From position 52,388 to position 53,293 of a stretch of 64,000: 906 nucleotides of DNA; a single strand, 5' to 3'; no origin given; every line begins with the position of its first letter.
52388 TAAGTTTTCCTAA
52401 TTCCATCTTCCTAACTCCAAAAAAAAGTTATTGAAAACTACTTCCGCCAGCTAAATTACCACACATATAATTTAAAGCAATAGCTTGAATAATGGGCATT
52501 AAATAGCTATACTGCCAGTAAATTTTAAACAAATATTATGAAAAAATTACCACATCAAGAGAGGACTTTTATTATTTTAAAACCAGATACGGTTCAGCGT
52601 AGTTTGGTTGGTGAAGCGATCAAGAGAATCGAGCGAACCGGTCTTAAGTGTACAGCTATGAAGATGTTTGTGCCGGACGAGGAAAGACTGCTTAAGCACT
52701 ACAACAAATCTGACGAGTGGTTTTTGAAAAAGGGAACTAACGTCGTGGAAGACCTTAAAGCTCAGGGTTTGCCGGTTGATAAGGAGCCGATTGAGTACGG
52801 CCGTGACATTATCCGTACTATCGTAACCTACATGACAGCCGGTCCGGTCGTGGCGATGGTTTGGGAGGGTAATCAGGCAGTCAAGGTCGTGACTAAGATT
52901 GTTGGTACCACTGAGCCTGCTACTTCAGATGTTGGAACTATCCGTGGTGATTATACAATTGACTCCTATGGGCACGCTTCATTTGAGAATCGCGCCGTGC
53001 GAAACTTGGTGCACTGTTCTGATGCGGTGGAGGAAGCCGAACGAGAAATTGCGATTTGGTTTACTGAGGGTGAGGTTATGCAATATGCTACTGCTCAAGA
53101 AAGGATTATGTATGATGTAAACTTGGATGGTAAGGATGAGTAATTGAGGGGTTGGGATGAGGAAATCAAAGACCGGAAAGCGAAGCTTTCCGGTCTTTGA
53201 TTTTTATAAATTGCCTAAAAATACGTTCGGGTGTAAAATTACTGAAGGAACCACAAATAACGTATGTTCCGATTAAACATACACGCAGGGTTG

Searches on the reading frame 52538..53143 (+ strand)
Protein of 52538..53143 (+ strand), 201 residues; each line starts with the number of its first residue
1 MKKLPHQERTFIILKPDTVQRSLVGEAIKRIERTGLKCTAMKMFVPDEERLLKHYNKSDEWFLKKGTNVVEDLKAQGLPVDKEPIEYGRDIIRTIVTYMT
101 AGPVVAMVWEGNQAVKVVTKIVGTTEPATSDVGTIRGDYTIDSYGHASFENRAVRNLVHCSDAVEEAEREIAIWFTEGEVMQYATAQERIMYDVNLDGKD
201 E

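Call 8: search_protein_families(library=pfam, proteins=[window:52538-53143:+], max_evalue=0.01)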
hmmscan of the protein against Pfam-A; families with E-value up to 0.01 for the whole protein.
window:52538-53143:+ (201 aa): 1 family
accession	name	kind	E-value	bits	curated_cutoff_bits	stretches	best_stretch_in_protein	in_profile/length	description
PF00334.24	NDK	-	1.6e-39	135.3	27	2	91-179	56-134/135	Nucleoside diphosphate kinase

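Call 11: find_encoding_contigs(protein=window:52538-53143:+, flank=3000, max_places=10)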
Protein window:52538-53143:+ (201 aa): 2 contigs read that carry it; 1 place shown.
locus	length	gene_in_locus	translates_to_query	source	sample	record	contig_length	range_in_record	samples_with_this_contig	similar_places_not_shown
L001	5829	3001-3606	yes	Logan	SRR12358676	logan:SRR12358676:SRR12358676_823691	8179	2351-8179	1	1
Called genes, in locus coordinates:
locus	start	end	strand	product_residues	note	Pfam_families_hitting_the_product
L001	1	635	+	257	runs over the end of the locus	PF00557:Peptidase_M24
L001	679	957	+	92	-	PF07798:CCDC90-like (weak)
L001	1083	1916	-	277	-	-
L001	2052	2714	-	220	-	-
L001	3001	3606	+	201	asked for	PF00334:NDK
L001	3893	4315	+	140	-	-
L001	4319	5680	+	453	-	PF00753:Lactamase_B, PF23023:Anti-Pycsar_Apyc1 (weak), PF12706:Lactamase_B_2 (weak), PF16661:Lactamase_B_6, PF10996:Beta-Casp, PF07521:RMMBL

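Call 12: find_related_loci(query=window:52538-53140:+, collection=genome_contigs, flank=3000)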
Query window:52538-53140:+ (201 aa) in genome_contigs; peptide patterns used: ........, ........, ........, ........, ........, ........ (x = any residue, [..] = any of these).
147 stretches matched a pattern; 123 encode a relative of the query (tblastn E <= 1e-3); the best 80 are kept; 80 distinct loci.
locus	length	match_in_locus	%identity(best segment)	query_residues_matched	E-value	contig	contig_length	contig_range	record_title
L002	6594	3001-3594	92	4-201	6e-125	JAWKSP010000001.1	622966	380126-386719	MAG: Candidatus Paceibacterota bacterium isolate ABC1.92 ABC1.92.fa-1, whole genome shotgun sequence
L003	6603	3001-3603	87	1-201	6e-123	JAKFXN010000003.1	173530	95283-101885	MAG: Candidatus Parcubacteria bacterium isolate ND3_Bin_27 ND3_0000007, whole genome shotgun sequence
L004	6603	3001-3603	88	1-201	3e-122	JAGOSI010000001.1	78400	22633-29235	MAG: Candidatus Paceibacterota bacterium isolate Gw_Eff_bin_314 Gw_Eff_414_length_78400_cov_8.420656, whole genome shotg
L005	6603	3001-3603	87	1-201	2e-121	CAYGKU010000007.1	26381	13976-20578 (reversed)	MAG TPA_asm: uncultured Candidatus Saccharibacteria bacterium isolate ERP116193_co2_378 genome assembly, contig: NODE_45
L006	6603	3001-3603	87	1-201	2e-121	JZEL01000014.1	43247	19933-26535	MAG: Parcubacteria bacterium OLB19 UZ19_OD100CONTIG000014, whole genome shotgun sequence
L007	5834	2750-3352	86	1-201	7e-121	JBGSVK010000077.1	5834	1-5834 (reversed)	MAG: Candidatus Paceibacteria bacterium isolate JTS-AC455 k141_2754468, whole genome shotgun sequence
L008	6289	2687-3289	86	1-201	4e-120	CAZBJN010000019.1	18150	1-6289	MAG TPA_asm: uncultured Candidatus Saccharibacteria bacterium isolate SRP062349_co2_256 genome assembly, contig: NODE_16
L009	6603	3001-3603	86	1-201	1e-119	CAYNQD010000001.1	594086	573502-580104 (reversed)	MAG TPA_asm: uncultured Candidatus Saccharibacteria bacterium isolate SRP344714_co2_382 genome assembly, contig: NODE_6_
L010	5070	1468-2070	84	1-201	2e-119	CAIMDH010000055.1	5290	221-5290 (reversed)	uncultured bacterium isolate ErkenSummer_bin-2863 genome assembly, contig: bin-2863:055/147, whole genome shotgun sequen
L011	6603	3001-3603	84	1-201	1e-117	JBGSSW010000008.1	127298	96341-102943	MAG: Candidatus Paceibacteria bacterium isolate JTS-AC391 k141_3466738, whole genome shotgun sequence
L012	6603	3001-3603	84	1-201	1e-117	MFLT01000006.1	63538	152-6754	MAG: Candidatus Kaiserbacteria bacterium RIFCSPLOWO2_01_FULL_45_25 rifcsplowo2_01_scaffold_2019, whole genome shotgun se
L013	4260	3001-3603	84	1-201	4e-118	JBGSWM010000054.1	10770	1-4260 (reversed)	MAG: Candidatus Paceibacteria bacterium isolate JTS-AC481 k141_1896321, whole genome shotgun sequence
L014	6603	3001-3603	83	1-201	2e-117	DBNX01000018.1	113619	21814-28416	MAG TPA_asm: Patescibacteria group bacterium UBA661 UBA661_contig_2210, whole genome shotgun sequence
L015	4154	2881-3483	82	1-201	3e-118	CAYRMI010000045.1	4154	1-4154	MAG TPA_asm: uncultured Candidatus Saccharibacteria bacterium isolate SRP300315_co1_16 genome assembly, contig: NODE_905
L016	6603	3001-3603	84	1-201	5e-117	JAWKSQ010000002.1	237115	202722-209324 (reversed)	MAG: Candidatus Paceibacterota bacterium isolate AC1.72 AC1.72.fa-2, whole genome shotgun sequence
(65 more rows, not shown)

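Call 50: search_protein_families(library=ncbifam, proteins=[window:52538-53143:+], max_evalue=0.001)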
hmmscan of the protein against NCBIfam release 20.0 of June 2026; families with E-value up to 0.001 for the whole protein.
window:52538-53143:+ (201 aa): 6 families
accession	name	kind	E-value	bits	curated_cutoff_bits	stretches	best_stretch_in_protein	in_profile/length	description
NF001908.0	PRK00668.1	equivalog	6.4e-41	139.4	155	2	89-182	57-140/141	nucleoside-diphosphate kinase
NF011115.0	PRK14543.1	equivalog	3.8e-36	124.5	287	2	85-188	60-163/169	nucleoside-diphosphate kinase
NF011112.0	PRK14540.1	equivalog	9e-33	113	202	2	88-177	55-134/135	nucleoside-diphosphate kinase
NF011113.0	PRK14541.1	equivalog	5.7e-22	78.3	255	2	89-182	55-138/140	nucleoside-diphosphate kinase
NF011114.0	PRK14542.1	equivalog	3.6e-19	68.8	250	2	89-179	55-135/137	nucleoside-diphosphate kinase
NF011116.0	PRK14545.1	equivalog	4.8e-19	68.9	217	2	89-179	57-137/139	nucleoside-diphosphate kinase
